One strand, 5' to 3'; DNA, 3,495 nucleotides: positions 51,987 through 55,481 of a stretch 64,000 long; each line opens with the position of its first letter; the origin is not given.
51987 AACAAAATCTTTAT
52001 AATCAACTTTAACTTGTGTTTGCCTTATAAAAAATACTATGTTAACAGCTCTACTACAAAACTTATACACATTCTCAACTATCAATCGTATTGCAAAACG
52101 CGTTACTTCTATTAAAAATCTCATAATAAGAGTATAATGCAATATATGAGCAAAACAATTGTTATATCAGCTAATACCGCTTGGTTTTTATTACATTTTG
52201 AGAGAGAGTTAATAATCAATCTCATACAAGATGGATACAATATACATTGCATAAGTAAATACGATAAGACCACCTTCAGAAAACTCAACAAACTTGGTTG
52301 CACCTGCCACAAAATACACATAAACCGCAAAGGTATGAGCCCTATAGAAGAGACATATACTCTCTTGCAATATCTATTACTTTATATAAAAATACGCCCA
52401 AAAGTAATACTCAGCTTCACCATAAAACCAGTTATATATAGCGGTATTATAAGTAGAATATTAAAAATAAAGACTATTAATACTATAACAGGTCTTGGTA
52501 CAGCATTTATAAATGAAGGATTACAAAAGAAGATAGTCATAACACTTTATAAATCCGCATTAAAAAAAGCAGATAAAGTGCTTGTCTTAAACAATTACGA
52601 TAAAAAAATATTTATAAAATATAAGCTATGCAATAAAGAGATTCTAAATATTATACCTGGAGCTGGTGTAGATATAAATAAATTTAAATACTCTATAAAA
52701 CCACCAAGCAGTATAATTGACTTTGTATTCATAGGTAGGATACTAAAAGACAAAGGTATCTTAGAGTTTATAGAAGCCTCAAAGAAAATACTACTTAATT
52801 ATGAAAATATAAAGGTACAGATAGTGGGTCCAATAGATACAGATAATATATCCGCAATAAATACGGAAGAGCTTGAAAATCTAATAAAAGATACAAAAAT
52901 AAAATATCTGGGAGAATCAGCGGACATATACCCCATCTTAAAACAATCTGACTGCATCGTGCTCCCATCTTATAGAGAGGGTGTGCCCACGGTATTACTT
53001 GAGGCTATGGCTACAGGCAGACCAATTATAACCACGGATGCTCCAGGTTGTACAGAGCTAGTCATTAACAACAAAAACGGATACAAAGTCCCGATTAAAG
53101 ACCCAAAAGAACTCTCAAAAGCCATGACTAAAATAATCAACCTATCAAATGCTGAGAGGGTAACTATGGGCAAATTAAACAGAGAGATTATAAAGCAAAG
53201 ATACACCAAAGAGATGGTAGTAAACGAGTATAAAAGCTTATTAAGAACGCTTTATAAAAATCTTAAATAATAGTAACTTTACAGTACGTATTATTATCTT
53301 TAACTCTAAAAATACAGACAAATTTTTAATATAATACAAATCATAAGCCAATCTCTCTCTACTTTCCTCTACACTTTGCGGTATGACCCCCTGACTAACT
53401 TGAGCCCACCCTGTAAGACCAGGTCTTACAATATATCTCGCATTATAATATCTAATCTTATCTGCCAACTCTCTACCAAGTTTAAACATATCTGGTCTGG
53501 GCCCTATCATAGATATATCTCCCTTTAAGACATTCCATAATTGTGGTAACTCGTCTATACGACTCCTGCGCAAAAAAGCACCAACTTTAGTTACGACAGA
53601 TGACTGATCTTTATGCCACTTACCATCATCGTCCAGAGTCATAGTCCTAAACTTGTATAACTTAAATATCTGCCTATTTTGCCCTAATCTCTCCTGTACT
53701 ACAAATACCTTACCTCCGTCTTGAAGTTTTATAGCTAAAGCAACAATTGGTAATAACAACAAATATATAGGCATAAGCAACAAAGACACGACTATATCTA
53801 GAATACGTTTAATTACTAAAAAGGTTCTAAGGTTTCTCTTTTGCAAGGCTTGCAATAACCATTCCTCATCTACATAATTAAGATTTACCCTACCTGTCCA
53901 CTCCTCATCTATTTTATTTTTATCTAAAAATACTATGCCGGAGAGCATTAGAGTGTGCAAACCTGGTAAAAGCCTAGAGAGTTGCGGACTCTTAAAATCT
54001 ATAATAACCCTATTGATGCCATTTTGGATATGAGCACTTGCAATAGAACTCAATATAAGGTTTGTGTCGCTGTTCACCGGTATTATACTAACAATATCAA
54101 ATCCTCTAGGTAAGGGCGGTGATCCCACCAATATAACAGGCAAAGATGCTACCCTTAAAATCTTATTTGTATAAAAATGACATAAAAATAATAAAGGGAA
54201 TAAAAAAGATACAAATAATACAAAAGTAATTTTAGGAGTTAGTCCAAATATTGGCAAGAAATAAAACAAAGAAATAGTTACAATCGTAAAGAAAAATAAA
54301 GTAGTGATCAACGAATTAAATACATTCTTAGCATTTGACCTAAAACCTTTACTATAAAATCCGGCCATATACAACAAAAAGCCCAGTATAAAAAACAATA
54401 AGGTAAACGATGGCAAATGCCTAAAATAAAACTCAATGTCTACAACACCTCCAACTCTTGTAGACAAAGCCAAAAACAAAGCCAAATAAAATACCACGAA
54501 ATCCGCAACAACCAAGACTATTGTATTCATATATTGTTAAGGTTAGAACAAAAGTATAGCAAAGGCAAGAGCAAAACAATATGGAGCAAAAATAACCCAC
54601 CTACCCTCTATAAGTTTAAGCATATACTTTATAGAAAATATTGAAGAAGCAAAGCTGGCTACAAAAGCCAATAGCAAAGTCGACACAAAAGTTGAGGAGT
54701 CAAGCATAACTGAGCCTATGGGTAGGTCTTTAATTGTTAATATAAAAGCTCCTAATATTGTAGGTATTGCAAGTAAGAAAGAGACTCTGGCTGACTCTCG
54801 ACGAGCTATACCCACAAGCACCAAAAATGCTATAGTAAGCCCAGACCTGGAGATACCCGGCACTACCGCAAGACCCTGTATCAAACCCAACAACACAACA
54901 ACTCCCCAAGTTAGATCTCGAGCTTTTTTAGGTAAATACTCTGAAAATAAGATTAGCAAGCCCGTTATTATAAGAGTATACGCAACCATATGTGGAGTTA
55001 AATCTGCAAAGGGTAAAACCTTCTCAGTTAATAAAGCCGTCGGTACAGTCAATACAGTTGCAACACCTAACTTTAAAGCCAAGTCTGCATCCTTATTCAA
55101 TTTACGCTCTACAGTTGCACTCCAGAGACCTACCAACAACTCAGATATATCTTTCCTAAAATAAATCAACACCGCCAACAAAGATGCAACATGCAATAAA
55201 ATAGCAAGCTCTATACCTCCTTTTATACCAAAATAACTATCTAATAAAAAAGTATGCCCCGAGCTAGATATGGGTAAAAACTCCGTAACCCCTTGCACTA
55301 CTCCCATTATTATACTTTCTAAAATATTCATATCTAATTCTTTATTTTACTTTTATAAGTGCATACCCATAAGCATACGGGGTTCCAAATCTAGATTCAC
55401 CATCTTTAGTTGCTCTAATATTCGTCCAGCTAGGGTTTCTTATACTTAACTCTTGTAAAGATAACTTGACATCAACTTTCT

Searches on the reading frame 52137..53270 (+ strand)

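Call 46: search_protein_families(library=pfam, proteins=[window:52137-53270:+], max_evalue=0.00001)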
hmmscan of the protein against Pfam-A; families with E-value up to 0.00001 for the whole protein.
window:52137-53270:+ (377 aa): 4 families
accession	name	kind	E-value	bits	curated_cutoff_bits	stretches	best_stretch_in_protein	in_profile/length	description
PF00534.26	Glycos_transf_1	-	2.4e-30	105.8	26.4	1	194-342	16-163/172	Glycosyl transferases group 1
PF13692.12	Glyco_trans_1_4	-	1.4e-29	103.6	27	1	196-334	4-140/142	Glycosyl transferases group 1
PF13477.12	Glyco_trans_4_2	-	3.7e-13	50.3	23.4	1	25-150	16-137/139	Glycosyl transferase 4-like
PF20706.3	GT4-conflict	-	4.6e-06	26.3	26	1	167-362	172-382/385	Family 4 Glycosyltransferase in conflict systems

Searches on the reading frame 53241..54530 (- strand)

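Call 46: search_protein_families(library=pfam, proteins=[window:53241-54530:-], max_evalue=0.00001)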
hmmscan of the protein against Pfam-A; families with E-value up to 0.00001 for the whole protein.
window:53241-54530:- (429 aa): 1 family
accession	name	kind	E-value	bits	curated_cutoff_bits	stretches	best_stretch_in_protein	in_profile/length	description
PF02397.22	Bac_transf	-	1.7e-58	197.6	27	1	241-421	1-178/179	Bacterial sugar transferase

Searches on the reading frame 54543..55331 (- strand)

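Call 46: search_protein_families(library=pfam, proteins=[window:54543-55331:-], max_evalue=0.00001)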
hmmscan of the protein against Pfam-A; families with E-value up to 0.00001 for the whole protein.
window:54543-55331:- (262 aa): 1 family
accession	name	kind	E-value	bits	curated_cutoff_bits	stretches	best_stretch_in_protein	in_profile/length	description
PF02673.24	BacA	-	1.6e-61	208.7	33.4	1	7-257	2-256/257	Bacitracin resistance protein BacA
